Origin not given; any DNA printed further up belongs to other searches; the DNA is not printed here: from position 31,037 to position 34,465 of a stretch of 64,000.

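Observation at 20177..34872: Hydrogenase supercluster: two tandem cytoplasmic group-3 [NiFe] hydrogenase operons with NAD(P)H/flavin accessory modules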

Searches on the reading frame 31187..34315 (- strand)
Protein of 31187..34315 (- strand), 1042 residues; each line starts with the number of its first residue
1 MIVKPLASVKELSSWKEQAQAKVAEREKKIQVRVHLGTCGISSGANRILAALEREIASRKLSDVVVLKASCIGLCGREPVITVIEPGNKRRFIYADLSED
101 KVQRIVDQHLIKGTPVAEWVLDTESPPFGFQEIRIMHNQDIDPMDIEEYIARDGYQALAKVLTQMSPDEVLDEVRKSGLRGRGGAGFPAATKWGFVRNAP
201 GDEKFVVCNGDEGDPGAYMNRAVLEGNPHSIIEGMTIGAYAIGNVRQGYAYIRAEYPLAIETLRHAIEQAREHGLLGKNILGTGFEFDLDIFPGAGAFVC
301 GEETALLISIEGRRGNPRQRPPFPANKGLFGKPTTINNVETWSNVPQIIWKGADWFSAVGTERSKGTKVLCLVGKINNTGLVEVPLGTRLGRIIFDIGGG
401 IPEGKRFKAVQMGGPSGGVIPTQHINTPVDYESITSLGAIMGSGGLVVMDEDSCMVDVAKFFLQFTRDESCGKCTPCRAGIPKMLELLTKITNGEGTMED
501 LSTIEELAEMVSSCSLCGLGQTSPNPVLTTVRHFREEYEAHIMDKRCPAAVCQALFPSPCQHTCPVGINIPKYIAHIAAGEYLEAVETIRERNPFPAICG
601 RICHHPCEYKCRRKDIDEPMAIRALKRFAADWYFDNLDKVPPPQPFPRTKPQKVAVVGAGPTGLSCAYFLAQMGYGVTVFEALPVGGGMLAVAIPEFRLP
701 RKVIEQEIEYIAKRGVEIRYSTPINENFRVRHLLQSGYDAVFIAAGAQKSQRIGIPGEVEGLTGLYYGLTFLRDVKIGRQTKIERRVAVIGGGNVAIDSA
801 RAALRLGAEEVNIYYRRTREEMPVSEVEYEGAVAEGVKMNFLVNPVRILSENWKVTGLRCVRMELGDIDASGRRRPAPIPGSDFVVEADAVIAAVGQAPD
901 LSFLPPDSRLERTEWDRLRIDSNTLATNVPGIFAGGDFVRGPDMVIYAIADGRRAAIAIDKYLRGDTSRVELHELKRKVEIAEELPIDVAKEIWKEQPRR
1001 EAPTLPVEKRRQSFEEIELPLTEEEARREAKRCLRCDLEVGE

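Call 3: search_protein_families(library=pfam, proteins=[window:31187-34315:-])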
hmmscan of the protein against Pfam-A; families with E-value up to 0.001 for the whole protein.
window:31187-34315:- (1042 aa): 15 families
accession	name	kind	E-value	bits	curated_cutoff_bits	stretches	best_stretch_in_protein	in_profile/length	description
PF01512.22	Complex1_51K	-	1.1e-42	145.9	31.2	1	174-346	1-149/150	Nuo51 FMN-binding domain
PF10589.14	NADH_4Fe-4S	-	1e-33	115.5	23.5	1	457-541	1-85/85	NADH-ubiquinone oxidoreductase-F iron-sulfur binding region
PF07992.20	Pyr_redox_2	-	1.8e-33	116.7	26.1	1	653-952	2-291/291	Pyridine nucleotide-disulphide oxidoreductase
PF14691.11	Fer4_20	-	7.8e-26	90.5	25.8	1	539-634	16-109/113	Dihydroprymidine dehydrogenase domain II, 4Fe-4S cluster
PF13738.12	Pyr_redox_3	-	2.9e-12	46.9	30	1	741-936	128-305/305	Pyridine nucleotide-disulphide oxidoreductase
PF00070.33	Pyr_redox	-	8.1e-09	36.3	22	1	653-683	1-31/82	Pyridine nucleotide-disulphide oxidoreductase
PF01266.30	DAO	-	4.9e-08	33.3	27.9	1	653-686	1-35/353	FAD dependent oxidoreductase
PF13450.12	NAD_binding_8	-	1.5e-07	32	21.9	1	656-689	1-34/68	NAD(P)-binding Rossmann-like domain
PF01262.27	AlaDh_PNT_C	-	9.7e-06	25.6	23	0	786-819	30-62/214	Alanine dehydrogenase/PNT, C-terminal domain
PF01946.23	Thi4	-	1.1e-05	25.2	26.2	1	653-691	19-59/235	Thi4 family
PF21799.2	MurD-like_N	-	5.9e-05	23.7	27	0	653-680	2-29/88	Mur ligase MurD-like, N-terminal domain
PF10531.15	SLBB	-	0.00017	21.8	27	1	371-419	3-54/55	SLBB domain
PF00890.30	FAD_binding_2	-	0.00024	20.9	20.4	0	654-693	2-41/414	FAD binding domain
PF01257.25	2Fe-2S_thioredx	-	0.0003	21.1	24.8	1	27-108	63-143/145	Thioredoxin-like [2Fe-2S] ferredoxin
PF01494.25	FAD_binding_3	-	0.00035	20.3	22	1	653-682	3-32/349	FAD binding domain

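Call 5: search_protein_families(library=ncbifam, proteins=[window:31187-34315:-])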
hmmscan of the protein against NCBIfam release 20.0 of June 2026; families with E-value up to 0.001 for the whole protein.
window:31187-34315:- (1042 aa): 63 families (the best 25 are shown)
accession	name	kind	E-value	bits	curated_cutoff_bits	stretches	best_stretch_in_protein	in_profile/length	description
NF009410.0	PRK12771.1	subfamily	8.1e-149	496.8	516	1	511-1036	4-511/566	NAD(P)-binding protein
TIGR01959.1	nuoF_fam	equivalog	5.5e-148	492.7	558.65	1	140-542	8-410/410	NADH-quinone oxidoreductase subunit NuoF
NF009454.0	PRK12814.1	equivalog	4.5e-143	478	916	1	558-1037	102-573/657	putative NADPH-dependent glutamate synthase small subunit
NF008436.0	PRK11278.1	equivalog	1.7e-118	396.4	749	1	139-551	20-435/448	NADH-quinone oxidoreductase subunit NuoF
NF009414.0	PRK12778.1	equivalog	2e-117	393.4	1103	1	554-964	333-750/752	bifunctional dihydroorotate dehydrogenase B NAD binding subunit/NADPH-dependent glutamate synthase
TIGR01316.1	gltA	equivalog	5.3e-112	374.9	471.75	1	557-963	35-449/449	NADPH-dependent glutamate synthase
NF010120.0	PRK13596.1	equivalog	3.3e-111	371.9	389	1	143-546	17-421/433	NADH-quinone oxidoreductase subunit NuoF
TIGR03315.1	Se_ygfK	equivalog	1.1e-104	350.8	835.3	1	543-1037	433-887/1012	putative selenate reductase subunit YgfK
NF010590.0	PRK13984.1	equivalog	7e-95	318.4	946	1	559-966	197-609/611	putative oxidoreductase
TIGR01318.1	gltD_gamma_fam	subfamily_domain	9.2e-89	298.1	482.95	2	533-964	22-466/467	glutamate synthase, small subunit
NF009408.0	PRK12769.1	equivalog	1e-88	298.1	1003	2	557-964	233-652/659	formate-dependent uric acid utilization protein AegA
NF009413.0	PRK12775.1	equivalog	8e-82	275.5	1895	1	554-967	335-758/1006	putative trifunctional 2-polyprenylphenol hydroxylase/glutamate synthase subunit beta/ferritin domain-containing protein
NF009409.0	PRK12770.1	subfamily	3.5e-70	236.9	343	1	648-967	15-354/360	putative glutamate synthase subunit beta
NF009451.0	PRK12809.1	equivalog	1.8e-65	221.5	1154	1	558-957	217-628/639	formate-dependent uric acid utilization protein YgfT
TIGR01317.1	GOGAT_sm_gam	subfamily_domain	7e-65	219.7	447.7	1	526-967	18-482/485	glutamate synthase small subunit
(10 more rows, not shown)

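Call 6: find_encoding_contigs(protein=window:31187-34315:-, flank=10000, max_places=6)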
Protein window:31187-34315:- (1042 aa): no gene with exactly this product is on record in the collection.

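Call 9: search_solved_structures(query=window:31187-34315:-, max_evalue=1e-10)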
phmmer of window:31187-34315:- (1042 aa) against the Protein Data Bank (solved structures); distinct sequences matched with E-value up to 1e-10: 75 (the best 60 are shown).
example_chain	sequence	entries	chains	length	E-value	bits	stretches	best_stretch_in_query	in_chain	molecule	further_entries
7t2r_B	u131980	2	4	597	1.5e-209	701.8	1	32-556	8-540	NiFe hydrogenase subunit B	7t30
9bov_B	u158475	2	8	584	4.6e-202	676.9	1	31-557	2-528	NADH dehydrogenase (Quinone)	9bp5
9n5u_B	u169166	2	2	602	2.5e-200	671.2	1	32-556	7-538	NfnB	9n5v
8oh5_B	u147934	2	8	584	1.7e-195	655.2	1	31-557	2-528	NAD-reducing hydrogenase subunit HoxF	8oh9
7q4v_B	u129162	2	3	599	7.2e-193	646.5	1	28-573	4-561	Iron hydrogenase HydB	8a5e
7q4w_B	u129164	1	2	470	2.1e-182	611.9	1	146-575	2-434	Iron hydrogenase HydB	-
8a6t_B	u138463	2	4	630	2.7e-176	591.6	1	6-556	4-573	Electron bifurcating hydrogenase subunit HydB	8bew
7p5h_B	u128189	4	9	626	3.7e-170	571.3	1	25-555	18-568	Fe-hydrogenase, subunit beta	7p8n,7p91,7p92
9mqx_B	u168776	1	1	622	8.7e-165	553.5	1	32-563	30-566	NADH:ubiquinone oxidoreductase, NADH-binding (51 kD) subunit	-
9bov_A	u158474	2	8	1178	3.9e-122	412.3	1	558-1037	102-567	Molybdopterin oxidoreductase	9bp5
6vw7_B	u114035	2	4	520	1.2e-116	394.1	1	39-538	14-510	NAD-dependent formate dehydrogenase beta subunit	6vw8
2fug_1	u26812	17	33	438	2.3e-115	389.9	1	145-546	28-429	NADH-quinone oxidoreductase chain 1 | NADH-QUINONE OXIDOREDUCTASE SUBUNIT 1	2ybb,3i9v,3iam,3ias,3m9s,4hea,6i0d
9n5u_A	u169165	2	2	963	1.8e-112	380.3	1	558-1037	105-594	NfnA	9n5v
7awt_F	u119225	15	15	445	6.8e-111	375.1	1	139-544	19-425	NADH-quinone oxidoreductase subunit F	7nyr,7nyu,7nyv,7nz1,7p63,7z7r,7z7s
7p61_F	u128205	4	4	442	7.1e-111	375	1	139-543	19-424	NADH-quinone oxidoreductase subunit F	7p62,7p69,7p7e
8oh5_C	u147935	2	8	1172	9.3e-104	351.5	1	558-1037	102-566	Formate dehydrogenase-O, major subunit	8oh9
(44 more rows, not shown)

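Call 10: find_homologous_proteins(query=window:31187-34315:-, max_evalue=1e-50)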
Query window:31187-34315:- (1042 aa): 8000 proteins with E <= 1e-50 among 8000 candidates; the best 120 are listed.
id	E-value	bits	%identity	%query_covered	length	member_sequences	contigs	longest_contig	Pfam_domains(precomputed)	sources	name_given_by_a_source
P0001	0.0e+0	2030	82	100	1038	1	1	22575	PF01946.24,PF01266.31,PF10589.15,PF13450.13,PF14691.12,PF07992.21,PF00070.34,PF13738.13,PF01512.23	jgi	jgi:NADH-quinone oxidoreductase subunit F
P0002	0.0e+0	2004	85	97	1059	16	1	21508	PF01946.24,PF01266.31,PF10589.15,PF13450.13,PF14691.12,PF07992.21,PF00070.34,PF13738.13,PF01257.26,PF01262.28,PF01512.23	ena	-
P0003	0.0e+0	1809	73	100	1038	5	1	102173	PF01266.31,PF10589.15,PF13450.13,PF14691.12,PF07992.21,PF00070.34,PF13738.13,PF01512.23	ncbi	-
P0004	0.0e+0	1808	72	100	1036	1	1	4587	PF01946.24,PF10531.16,PF10589.15,PF13450.13,PF14691.12,PF07992.21,PF00070.34,PF13738.13,PF01262.28,PF01512.23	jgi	jgi:NADH-quinone oxidoreductase subunit F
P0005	0.0e+0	1705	69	100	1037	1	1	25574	PF13450.13,PF07992.21,PF00070.34,PF01257.26,PF12831.14,PF10531.16,PF01266.31,PF10589.15,PF14691.12,PF00890.31,PF13738.13,PF01262.28,PF01512.23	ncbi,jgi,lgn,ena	-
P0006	0.0e+0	1558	66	100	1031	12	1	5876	PF01266.31,PF10589.15,PF13450.13,PF14691.12,PF07992.21,PF00070.34,PF13738.13,PF01512.23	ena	-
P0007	0.0e+0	1555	66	100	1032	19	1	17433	PF13450.13,PF07992.21,PF00070.34,PF03486.21,PF12831.14,PF01946.24,PF10531.16,PF01266.31,PF10589.15,PF14691.12,PF13738.13,PF01512.23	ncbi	-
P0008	0.0e+0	1552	65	100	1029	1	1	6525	PF10531.16,PF01266.31,PF10589.15,PF01593.31,PF13450.13,PF14691.12,PF00890.31,PF07992.21,PF00070.34,PF13738.13,PF01512.23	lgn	-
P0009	0.0e+0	1550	65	100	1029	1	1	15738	PF01266.31,PF10589.15,PF13450.13,PF14691.12,PF07992.21,PF00070.34,PF13738.13,PF01512.23,PF12831.14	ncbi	-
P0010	0.0e+0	1550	65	100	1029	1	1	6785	PF01266.31,PF10589.15,PF13450.13,PF14691.12,PF07992.21,PF00070.34,PF13738.13,PF01512.23,PF12831.14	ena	-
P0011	0.0e+0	1549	65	100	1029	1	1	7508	PF01266.31,PF10589.15,PF13450.13,PF14691.12,PF07992.21,PF00070.34,PF13738.13,PF01512.23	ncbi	-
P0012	0.0e+0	1549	66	100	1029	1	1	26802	PF01266.31,PF10589.15,PF13450.13,PF14691.12,PF07992.21,PF00070.34,PF13738.13,PF01512.23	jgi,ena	-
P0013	0.0e+0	1549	66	100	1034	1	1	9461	PF13450.13,PF07992.21,PF00070.34,PF01134.29,PF12831.14,PF01266.31,PF10589.15,PF01593.31,PF14691.12,PF13738.13,PF01262.28,PF01512.23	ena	-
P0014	0.0e+0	1545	65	100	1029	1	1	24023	PF01946.24,PF10531.16,PF01266.31,PF10589.15,PF13450.13,PF14691.12,PF07992.21,PF00070.34,PF13738.13,PF01512.23,PF12831.14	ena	-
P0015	0.0e+0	1544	65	100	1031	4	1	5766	PF10531.16,PF01266.31,PF10589.15,PF13450.13,PF14691.12,PF07992.21,PF00070.34,PF13738.13,PF01262.28,PF01512.23,PF12831.14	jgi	-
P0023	0.0e+0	1535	65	100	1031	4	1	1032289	PF10531.16,PF01266.31,PF10589.15,PF13450.13,PF14691.12,PF07992.21,PF00070.34,PF13738.13,PF01512.23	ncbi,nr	ncbi:MAG: FAD-dependent oxidoreductase [Dehalococcoidia bacterium]|nr:MAG: FAD-dependent oxidoreduct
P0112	0.0e+0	1492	63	100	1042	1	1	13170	PF10531.16,PF01266.31,PF10589.15,PF13450.13,PF14691.12,PF07992.21,PF00070.34,PF13738.13,PF01512.23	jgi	jgi:NADH-quinone oxidoreductase subunit F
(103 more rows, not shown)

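Call 15: find_encoding_contigs(protein=P0003, flank=10000, max_places=2)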
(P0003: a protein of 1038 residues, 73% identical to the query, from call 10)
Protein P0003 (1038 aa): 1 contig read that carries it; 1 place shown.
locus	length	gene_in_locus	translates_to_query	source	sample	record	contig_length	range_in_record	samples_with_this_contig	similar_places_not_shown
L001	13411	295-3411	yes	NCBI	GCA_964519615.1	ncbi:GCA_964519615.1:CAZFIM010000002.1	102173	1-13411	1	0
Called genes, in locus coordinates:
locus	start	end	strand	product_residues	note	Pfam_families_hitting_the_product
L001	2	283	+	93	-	?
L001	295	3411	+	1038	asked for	PF01512:Complex1_51K, PF10589:NADH_4Fe-4S, PF14691:Fer4_20, PF00070:Pyr_redox (faint), PF01266:DAO (faint), PF07992:Pyr_redox_2, PF13450:NAD_binding_8 (weak), PF13738:Pyr_redox_3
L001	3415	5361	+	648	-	PF00111:Fer2 (weak), PF13510:Fer2_4, PF10588:NADH-G_4Fe-4S_3, PF13237:Fer4_10 (weak), PF22117:Fer4_Nqo3, PF12838:Fer4_7 (weak), PF04879:Molybdop_Fe4S4, PF00384:Molybdopterin, +3 more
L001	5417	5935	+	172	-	-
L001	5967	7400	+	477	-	PF27537:HoxH, PF00374:NiFeSe_Hases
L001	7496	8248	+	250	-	PF02596:DUF169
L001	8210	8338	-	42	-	-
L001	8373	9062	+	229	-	PF19540:DUF6064 (weak)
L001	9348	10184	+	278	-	PF00106:adh_short, PF08659:KR, PF23441:SDR (weak), PF01370:Epimerase (faint), PF13561:adh_short_C2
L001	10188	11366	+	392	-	PF00155:Aminotran_1_2, PF00266:Aminotran_5, PF01212:Beta_elim_lyase (weak)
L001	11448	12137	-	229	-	-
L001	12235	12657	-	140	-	-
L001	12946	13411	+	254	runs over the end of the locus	PF00753:Lactamase_B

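Call 16: find_encoding_contigs(protein=P0023, flank=10000, max_places=2)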
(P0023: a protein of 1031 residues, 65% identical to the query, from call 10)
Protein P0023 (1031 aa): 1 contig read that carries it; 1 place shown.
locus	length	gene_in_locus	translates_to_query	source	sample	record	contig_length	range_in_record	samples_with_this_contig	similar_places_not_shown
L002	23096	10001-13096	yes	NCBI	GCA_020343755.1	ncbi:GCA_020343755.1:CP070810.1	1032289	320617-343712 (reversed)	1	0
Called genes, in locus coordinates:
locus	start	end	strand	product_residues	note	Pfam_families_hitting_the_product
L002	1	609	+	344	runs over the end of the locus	PF03462:PCRF, PF00472:RF-1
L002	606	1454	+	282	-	PF17827:PrmC_N, PF05175:MTS, PF00891:Methyltransf_2, PF01170:UPF0020 (weak), PF06325:PrmA, PF09445:Methyltransf_15 (weak), PF13847:Methyltransf_31, PF13649:Methyltransf_25, +1 more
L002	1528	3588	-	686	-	PF00009:GTP_EFTU, PF22042:EF-G_D2, PF03144:GTP_EFTU_D2, PF14492:EFG_III, PF03764:EFG_IV, PF00679:EFG_C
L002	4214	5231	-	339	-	PF00330:Aconitase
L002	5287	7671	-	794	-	PF01590:GAF, PF13185:GAF_2, PF13492:GAF_3, PF00989:PAS, PF13188:PAS_8, PF08448:PAS_4, PF13426:PAS_9, PF13426:PAS_9, +4 more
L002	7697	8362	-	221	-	PF00072:Response_reg, PF00196:GerE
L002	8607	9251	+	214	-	-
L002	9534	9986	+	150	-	PF01257:2Fe-2S_thioredx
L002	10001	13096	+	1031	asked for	PF00070:Pyr_redox (faint), PF01512:Complex1_51K, PF10589:NADH_4Fe-4S, PF14691:Fer4_20, PF01266:DAO (weak), PF07992:Pyr_redox_2, PF13450:NAD_binding_8 (weak), PF13738:Pyr_redox_3, +1 more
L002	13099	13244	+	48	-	PF13510:Fer2_4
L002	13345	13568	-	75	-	-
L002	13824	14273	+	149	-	PF02580:Tyr_Deacylase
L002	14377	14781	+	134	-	PF01475:FUR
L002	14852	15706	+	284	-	PF01297:ZnuA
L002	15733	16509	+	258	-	PF00005:ABC_tran, PF02463:SMC_N (faint), PF13304:AAA_21 (faint)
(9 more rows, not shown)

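Call 17: find_encoding_contigs(protein=P0002, flank=10000, max_places=2)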
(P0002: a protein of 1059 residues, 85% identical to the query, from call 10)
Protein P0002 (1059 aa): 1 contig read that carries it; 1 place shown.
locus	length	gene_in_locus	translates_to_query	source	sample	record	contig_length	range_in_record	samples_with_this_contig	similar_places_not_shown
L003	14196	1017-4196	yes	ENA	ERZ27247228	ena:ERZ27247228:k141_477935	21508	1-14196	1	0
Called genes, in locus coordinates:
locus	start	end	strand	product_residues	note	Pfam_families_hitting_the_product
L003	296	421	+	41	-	-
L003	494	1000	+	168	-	PF01257:2Fe-2S_thioredx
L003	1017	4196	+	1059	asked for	PF01257:2Fe-2S_thioredx (weak), PF01512:Complex1_51K, PF10589:NADH_4Fe-4S, PF14691:Fer4_20, PF01266:DAO (weak), PF07992:Pyr_redox_2, PF13450:NAD_binding_8 (weak), PF13738:Pyr_redox_3, +3 more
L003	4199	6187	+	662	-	PF13510:Fer2_4, PF12837:Fer4_6 (faint), PF10588:NADH-G_4Fe-4S_3, PF22117:Fer4_Nqo3 (weak), PF13187:Fer4_9 (weak), PF00037:Fer4 (weak), PF04879:Molybdop_Fe4S4, PF00384:Molybdopterin, +1 more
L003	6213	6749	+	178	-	PF01058:Oxidored_q6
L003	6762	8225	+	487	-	PF27537:HoxH, PF00374:NiFeSe_Hases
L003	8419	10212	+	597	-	PF14691:Fer4_20 (weak), PF01946:Thi4 (weak), PF01266:DAO (weak), PF07992:Pyr_redox_2, PF13450:NAD_binding_8, PF13738:Pyr_redox_3 (weak), PF13237:Fer4_10 (weak), PF14697:Fer4_21, +6 more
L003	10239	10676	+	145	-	PF02662:FlpD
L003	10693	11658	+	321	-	PF01058:Oxidored_q6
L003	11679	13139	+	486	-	PF27537:HoxH, PF00374:NiFeSe_Hases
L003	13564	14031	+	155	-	PF01592:NifU_N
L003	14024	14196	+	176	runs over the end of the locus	PF03205:MobB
